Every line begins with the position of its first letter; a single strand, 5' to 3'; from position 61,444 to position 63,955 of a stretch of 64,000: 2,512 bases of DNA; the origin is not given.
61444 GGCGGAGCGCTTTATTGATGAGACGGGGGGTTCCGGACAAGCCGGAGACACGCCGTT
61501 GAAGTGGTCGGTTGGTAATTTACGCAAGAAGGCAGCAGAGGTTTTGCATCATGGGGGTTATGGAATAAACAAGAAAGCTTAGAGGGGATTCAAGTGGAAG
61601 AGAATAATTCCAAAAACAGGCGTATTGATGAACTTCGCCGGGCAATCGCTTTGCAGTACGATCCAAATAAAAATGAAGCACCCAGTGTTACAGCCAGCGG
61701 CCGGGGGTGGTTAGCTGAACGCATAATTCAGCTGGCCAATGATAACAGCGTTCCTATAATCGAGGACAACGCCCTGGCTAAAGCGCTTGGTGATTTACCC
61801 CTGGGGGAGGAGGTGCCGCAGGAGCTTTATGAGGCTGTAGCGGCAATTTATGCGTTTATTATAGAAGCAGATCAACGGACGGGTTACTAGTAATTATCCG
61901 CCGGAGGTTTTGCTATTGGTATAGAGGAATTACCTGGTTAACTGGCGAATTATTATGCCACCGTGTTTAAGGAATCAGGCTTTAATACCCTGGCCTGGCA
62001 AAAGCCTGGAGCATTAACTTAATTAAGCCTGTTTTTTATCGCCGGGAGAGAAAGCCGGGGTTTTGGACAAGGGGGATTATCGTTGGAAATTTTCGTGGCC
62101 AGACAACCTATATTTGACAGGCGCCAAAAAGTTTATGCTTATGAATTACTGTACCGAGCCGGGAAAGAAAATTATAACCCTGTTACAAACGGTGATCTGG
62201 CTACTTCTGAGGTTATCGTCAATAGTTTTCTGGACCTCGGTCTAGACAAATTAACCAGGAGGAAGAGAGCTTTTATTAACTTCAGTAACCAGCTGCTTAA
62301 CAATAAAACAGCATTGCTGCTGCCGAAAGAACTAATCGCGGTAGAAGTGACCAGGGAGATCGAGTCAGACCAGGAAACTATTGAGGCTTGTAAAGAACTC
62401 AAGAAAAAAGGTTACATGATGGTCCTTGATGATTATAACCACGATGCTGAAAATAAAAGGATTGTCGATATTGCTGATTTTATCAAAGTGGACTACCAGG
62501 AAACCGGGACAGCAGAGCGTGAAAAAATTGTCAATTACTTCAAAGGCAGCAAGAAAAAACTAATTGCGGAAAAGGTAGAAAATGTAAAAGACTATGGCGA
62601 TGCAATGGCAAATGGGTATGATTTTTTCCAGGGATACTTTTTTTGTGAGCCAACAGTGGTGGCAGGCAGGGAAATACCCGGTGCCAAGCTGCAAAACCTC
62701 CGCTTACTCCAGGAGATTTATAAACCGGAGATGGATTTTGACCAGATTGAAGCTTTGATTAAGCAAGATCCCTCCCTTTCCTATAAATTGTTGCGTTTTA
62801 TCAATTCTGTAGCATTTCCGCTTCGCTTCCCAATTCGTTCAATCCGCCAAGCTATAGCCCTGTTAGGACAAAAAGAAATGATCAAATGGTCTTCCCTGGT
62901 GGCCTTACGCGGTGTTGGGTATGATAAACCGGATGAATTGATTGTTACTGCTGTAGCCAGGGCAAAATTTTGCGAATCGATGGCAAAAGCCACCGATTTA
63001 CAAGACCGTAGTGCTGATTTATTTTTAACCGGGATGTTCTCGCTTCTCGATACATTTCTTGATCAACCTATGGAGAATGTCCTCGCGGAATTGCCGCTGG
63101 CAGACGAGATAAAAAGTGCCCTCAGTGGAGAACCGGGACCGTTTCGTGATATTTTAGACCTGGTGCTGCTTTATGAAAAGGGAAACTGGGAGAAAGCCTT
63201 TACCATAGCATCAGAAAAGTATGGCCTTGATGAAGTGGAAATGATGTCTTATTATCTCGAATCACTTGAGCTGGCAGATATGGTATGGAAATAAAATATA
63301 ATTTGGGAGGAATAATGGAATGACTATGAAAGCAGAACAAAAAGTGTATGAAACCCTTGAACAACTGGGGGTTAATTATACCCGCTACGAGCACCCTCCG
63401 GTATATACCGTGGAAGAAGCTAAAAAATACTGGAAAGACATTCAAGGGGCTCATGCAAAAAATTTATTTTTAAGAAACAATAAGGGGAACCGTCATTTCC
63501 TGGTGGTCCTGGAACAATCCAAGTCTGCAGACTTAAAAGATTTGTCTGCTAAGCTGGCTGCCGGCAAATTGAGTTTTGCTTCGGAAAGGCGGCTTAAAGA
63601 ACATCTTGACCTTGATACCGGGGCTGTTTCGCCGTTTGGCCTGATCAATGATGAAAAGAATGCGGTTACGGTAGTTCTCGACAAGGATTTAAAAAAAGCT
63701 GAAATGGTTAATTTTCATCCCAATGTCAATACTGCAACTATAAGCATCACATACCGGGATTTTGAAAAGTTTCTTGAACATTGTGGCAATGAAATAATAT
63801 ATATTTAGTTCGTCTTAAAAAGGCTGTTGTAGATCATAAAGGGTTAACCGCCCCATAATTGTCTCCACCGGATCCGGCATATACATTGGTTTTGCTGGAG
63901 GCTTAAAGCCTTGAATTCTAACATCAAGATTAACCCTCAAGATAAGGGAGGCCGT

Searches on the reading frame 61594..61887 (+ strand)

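Call 9: search_protein_families(library=pfam, proteins=[window:61594-61887:+], max_evalue=0.001)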
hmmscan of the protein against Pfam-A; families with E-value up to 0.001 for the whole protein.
window:61594-61887:+ (98 aa): 1 family
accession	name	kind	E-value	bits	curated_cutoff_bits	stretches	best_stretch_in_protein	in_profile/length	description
PF01312.24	Bac_export_2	-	2.3e-21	76.8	24.4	1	17-89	262-335/335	FlhB HrpN YscU SpaS Family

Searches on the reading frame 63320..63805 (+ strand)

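Call 9: search_protein_families(library=pfam, proteins=[window:63320-63805:+], max_evalue=0.001)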
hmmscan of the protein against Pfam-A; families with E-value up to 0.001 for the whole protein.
window:63320-63805:+ (162 aa): 1 family
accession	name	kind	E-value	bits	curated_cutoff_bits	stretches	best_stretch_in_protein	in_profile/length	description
PF04073.20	tRNA_edit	-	2.7e-31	108.6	25.5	1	25-151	1-123/123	Aminoacyl-tRNA editing domain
